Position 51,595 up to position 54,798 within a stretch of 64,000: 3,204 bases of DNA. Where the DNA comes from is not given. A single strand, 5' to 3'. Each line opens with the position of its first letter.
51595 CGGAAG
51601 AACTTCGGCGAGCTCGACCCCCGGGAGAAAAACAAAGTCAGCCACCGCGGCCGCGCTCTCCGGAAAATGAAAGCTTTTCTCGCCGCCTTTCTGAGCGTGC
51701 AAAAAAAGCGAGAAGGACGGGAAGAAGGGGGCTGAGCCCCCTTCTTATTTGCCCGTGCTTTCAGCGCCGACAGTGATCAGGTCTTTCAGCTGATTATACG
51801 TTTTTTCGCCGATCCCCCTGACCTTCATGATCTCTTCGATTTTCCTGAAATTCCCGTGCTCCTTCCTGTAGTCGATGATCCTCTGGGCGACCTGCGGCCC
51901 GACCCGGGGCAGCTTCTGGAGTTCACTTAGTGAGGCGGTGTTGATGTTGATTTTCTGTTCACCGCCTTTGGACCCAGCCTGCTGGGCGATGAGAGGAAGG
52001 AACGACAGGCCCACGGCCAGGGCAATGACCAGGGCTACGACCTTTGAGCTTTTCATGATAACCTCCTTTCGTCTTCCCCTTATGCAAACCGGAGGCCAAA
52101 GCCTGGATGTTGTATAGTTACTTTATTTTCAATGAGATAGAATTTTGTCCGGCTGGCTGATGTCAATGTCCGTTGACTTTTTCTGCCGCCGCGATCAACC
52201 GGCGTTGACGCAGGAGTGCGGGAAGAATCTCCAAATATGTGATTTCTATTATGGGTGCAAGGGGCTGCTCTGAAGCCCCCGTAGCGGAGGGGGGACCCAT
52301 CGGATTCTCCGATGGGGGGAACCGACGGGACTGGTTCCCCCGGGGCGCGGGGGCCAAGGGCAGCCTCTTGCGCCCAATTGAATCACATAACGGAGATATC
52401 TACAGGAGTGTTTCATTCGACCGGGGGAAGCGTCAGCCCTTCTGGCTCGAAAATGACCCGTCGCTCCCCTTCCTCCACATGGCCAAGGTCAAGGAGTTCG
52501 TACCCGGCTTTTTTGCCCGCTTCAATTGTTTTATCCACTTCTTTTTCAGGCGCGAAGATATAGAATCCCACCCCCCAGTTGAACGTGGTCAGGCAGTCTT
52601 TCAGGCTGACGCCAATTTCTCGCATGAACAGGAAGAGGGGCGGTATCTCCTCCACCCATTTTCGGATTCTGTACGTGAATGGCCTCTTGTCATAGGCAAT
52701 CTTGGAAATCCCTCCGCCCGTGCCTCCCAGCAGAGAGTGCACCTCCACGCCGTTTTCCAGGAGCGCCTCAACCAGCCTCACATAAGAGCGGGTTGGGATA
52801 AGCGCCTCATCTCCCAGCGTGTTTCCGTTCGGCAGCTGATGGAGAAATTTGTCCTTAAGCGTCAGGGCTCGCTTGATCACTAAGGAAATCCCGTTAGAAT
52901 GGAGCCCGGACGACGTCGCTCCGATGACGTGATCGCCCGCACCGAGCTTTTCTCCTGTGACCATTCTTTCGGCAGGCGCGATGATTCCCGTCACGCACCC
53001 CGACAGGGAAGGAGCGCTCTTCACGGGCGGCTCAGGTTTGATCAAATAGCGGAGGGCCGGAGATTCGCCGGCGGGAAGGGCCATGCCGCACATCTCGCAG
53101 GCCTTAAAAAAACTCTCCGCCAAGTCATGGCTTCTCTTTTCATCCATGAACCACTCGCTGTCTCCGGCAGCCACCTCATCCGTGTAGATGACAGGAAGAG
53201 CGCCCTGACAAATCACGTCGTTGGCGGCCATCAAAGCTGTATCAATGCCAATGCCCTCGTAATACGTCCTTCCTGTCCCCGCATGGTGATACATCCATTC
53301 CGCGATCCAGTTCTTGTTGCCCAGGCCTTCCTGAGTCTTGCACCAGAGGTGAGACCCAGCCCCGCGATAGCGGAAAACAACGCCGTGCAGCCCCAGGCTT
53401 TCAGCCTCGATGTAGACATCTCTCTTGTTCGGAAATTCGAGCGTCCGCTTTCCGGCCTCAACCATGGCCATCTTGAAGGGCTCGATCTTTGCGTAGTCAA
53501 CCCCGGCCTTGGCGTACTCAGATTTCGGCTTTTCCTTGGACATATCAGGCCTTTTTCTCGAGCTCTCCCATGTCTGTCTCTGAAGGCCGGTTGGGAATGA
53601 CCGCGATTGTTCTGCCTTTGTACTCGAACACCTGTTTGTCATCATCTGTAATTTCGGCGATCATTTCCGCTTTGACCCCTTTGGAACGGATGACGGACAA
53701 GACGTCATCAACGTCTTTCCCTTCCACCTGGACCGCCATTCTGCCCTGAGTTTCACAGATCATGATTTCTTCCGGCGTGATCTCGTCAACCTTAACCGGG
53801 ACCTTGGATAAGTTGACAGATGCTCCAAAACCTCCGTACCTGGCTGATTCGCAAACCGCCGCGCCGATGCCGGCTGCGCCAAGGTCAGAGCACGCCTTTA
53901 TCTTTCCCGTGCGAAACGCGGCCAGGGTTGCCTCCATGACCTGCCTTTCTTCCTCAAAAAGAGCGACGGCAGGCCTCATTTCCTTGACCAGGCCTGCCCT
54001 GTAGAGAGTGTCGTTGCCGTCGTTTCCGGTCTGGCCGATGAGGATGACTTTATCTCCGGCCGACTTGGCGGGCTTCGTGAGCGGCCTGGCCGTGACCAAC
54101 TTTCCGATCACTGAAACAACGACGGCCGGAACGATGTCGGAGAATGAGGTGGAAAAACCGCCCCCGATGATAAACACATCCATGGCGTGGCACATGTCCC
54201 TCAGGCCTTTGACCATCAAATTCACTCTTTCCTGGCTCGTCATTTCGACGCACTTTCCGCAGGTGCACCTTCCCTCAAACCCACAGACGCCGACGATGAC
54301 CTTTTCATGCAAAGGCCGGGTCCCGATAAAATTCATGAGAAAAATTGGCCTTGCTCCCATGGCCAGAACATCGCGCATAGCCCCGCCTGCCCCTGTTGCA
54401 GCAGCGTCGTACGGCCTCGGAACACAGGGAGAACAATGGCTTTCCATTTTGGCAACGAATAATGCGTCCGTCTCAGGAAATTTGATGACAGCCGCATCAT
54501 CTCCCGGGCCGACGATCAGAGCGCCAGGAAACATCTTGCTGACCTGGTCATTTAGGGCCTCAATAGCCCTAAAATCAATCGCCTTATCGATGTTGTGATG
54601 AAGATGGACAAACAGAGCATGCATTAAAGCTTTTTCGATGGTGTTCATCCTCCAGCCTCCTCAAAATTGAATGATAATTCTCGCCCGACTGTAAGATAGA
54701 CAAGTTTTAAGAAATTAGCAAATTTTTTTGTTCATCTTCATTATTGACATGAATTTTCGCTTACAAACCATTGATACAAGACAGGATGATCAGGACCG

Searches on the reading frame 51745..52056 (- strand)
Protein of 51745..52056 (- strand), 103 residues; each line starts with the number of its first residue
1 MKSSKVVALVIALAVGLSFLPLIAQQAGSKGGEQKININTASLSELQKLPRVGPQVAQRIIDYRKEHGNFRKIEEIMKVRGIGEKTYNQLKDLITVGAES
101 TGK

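Call 13: search_protein_families(library=pfam, proteins=[window:51745-52056:-])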
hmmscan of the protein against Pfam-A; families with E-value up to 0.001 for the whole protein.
window:51745-52056:- (103 aa): 8 families
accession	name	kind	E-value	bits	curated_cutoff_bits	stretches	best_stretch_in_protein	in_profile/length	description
PF12836.13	HHH_3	-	2.9e-25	88.6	27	1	33-95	3-65/65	Helix-hairpin-helix motif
PF00633.29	HHH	-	2.3e-12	46.5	24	1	37-63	4-30/30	Helix-hairpin-helix motif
PF14520.12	HHH_5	-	3.3e-06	27.9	27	0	38-62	29-53/57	Helix-hairpin-helix domain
PF12826.13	HHH_2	-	9.1e-06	26.2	27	0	37-69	28-60/64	Helix-hairpin-helix motif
PF14579.12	HHH_6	-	0.00027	21.5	25.6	1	46-98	27-79/90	Helix-hairpin-helix motif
PF06514.17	PsbU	-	0.00028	21.3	24.5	1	30-91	11-66/93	Photosystem II 12 kDa extrinsic protein (PsbU)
PF14716.13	HHH_8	-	0.00031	21.5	30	0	41-67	45-71/73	Helix-hairpin-helix domain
PF03934.19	T2SSK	-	0.00033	21.4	24.2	1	36-96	1-62/63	Type II secretion system (T2SS), protein K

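Call 58: find_encoding_contigs(protein=window:51745-52056:-, flank=2000, max_places=3)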
Protein window:51745-52056:- (103 aa): no gene with exactly this product is on record in the collection.

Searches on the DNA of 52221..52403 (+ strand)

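Call 64: search_dna_similar(query=window:52221-52403:+, collection=plasmids, mode=distant, max_rows=10)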
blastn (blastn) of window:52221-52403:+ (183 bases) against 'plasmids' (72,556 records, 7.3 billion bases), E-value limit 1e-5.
No match.
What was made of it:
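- Tried and rejected: No blastn match of copy B to plasmids (call 64).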

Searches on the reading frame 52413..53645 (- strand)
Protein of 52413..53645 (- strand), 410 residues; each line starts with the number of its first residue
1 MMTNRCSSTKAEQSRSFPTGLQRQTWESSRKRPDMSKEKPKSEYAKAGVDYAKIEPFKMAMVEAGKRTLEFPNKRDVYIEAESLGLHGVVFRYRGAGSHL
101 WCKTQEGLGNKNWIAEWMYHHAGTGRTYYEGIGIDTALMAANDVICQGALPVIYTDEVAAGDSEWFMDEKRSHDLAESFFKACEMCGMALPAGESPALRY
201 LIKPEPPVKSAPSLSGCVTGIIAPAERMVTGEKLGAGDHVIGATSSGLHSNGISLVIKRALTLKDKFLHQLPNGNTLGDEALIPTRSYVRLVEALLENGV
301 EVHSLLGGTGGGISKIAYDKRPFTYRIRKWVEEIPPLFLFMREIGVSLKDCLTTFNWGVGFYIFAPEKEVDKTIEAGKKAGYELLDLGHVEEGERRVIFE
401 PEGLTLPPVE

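Call 12: find_encoding_contigs(protein=window:52413-53645:-, flank=3000, max_places=4)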
Protein window:52413-53645:- (410 aa): no gene with exactly this product is on record in the collection.

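Call 13: search_protein_families(library=pfam, proteins=[window:52413-53645:-])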
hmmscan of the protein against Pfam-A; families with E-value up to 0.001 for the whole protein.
window:52413-53645:- (410 aa): 2 families
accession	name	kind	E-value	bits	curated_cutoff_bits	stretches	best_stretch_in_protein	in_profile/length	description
PF02769.27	AIRS_C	-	2.3e-09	38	23.1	1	236-396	2-151/156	AIR synthase related protein, C-terminal domain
PF00586.29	AIRS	-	1.6e-07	32.2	24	1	129-221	32-111/112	AIR synthase related protein, N-terminal domain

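Call 80: find_homologous_proteins(query=window:52413-53645:-, max_evalue=1e-30)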
Query window:52413-53645:- (410 aa): 1321 proteins with E <= 1e-30 among 7925 candidates; the best 120 are listed.
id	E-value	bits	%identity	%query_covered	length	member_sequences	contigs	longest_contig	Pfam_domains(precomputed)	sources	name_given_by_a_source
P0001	3.0e-234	796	92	92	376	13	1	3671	PF00586.30,PF02769.28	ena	-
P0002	1.5e-227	774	88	92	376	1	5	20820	PF00586.30,PF02769.28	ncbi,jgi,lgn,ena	-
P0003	1.9e-225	767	88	92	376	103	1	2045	PF00586.30,PF02769.28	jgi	jgi:phosphoribosylformylglycinamidine cyclo-ligase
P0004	7.9e-225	765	87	92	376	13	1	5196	PF00586.30,PF02769.28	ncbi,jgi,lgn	ncbi:MAG: AIR synthase-related protein [Candidatus Aminicenantes bacterium]|jgi:phosphoribosylformyl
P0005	3.4e-224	763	86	92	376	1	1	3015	PF00586.30,PF02769.28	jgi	jgi:phosphoribosylformylglycinamidine cyclo-ligase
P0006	3.7e-224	763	86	92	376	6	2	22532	PF00586.30,PF02769.28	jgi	-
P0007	3.8e-224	763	87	92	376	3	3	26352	PF00586.30,PF02769.28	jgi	jgi:phosphoribosylformylglycinamidine cyclo-ligase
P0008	6.0e-224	762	87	92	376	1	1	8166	PF00586.30,PF02769.28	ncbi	-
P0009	6.9e-224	762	87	92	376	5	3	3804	PF00586.30,PF02769.28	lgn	-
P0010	7.2e-224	762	87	92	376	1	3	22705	PF00586.30,PF02769.28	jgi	jgi:phosphoribosylformylglycinamidine cyclo-ligase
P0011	1.2e-223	761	87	92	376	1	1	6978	PF00586.30,PF02769.28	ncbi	-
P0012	1.5e-223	761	86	92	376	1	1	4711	PF00586.30,PF02769.28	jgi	-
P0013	3.9e-223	759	87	92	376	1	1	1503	PF00586.30,PF02769.28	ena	-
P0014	6.2e-223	759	86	92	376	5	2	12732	PF00586.30,PF02769.28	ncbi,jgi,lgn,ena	-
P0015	7.8e-223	758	87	92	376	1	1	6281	PF00586.30,PF02769.28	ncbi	-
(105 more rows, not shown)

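Call 81: find_encoding_contigs(protein=P0001, flank=1500, max_places=2)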
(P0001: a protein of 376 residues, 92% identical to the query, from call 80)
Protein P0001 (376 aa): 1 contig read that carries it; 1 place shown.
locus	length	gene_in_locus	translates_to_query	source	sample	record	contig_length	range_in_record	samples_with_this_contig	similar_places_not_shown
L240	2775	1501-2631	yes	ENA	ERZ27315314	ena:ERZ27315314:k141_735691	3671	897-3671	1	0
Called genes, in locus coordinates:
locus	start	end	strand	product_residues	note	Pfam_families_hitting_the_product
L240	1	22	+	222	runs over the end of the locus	PF08843:AbiEii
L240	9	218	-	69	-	-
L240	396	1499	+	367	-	PF00586:AIRS, PF02769:AIRS_C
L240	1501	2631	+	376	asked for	PF00586:AIRS (weak), PF02769:AIRS_C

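Call 82: find_encoding_contigs(protein=P0002, flank=1500, max_places=2)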
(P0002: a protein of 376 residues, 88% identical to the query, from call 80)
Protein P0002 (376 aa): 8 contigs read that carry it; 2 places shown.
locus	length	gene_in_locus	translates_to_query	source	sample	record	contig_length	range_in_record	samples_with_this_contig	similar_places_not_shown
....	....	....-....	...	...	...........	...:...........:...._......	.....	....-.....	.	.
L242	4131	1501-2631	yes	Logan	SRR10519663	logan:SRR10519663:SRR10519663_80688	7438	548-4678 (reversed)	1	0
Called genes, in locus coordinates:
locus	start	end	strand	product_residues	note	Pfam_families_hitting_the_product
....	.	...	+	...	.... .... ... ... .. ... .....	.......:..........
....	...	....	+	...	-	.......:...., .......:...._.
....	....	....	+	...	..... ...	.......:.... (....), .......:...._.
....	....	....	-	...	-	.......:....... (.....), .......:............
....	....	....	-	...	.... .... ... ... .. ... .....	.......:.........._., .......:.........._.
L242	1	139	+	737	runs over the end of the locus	PF00141:peroxidase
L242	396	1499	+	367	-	PF00586:AIRS, PF02769:AIRS_C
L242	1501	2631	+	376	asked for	PF00586:AIRS (weak), PF02769:AIRS_C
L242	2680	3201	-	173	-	PF09537:DUF2383 (faint), PF02915:Rubrerythrin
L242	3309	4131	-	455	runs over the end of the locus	?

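Call 83: find_encoding_contigs(protein=P0007, flank=1500, max_places=2)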
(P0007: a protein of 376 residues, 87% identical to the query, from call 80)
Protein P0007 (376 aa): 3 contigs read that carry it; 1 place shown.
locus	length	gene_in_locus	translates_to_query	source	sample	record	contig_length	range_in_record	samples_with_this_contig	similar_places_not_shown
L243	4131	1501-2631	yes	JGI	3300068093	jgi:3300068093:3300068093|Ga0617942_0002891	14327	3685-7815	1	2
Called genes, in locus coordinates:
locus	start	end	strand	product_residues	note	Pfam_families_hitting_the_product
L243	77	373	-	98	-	-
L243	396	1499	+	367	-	PF00586:AIRS, PF02769:AIRS_C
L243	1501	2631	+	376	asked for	PF00586:AIRS (weak), PF02769:AIRS_C (weak)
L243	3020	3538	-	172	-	PF13527:Acetyltransf_9, PF00583:Acetyltransf_1, PF13508:Acetyltransf_7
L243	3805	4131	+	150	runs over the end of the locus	-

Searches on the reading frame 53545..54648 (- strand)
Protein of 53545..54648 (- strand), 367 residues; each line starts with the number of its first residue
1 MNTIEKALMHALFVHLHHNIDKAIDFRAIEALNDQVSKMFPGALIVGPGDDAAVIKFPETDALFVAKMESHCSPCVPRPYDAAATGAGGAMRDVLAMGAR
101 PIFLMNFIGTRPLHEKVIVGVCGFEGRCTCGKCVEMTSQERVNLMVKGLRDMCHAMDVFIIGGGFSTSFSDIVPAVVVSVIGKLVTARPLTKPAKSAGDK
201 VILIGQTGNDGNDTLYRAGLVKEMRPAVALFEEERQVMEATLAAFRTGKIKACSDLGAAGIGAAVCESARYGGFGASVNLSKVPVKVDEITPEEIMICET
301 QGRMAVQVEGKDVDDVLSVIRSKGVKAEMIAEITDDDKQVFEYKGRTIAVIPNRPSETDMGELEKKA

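Call 13: search_protein_families(library=pfam, proteins=[window:53545-54648:-])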
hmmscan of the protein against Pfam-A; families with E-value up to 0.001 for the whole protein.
window:53545-54648:- (367 aa): 2 families
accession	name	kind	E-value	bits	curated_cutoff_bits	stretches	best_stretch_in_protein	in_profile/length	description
PF02769.27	AIRS_C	-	6.5e-24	85.3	23.1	1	197-343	2-155/156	AIR synthase related protein, C-terminal domain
PF00586.29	AIRS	-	2.5e-17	63.7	24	1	49-183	1-111/112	AIR synthase related protein, N-terminal domain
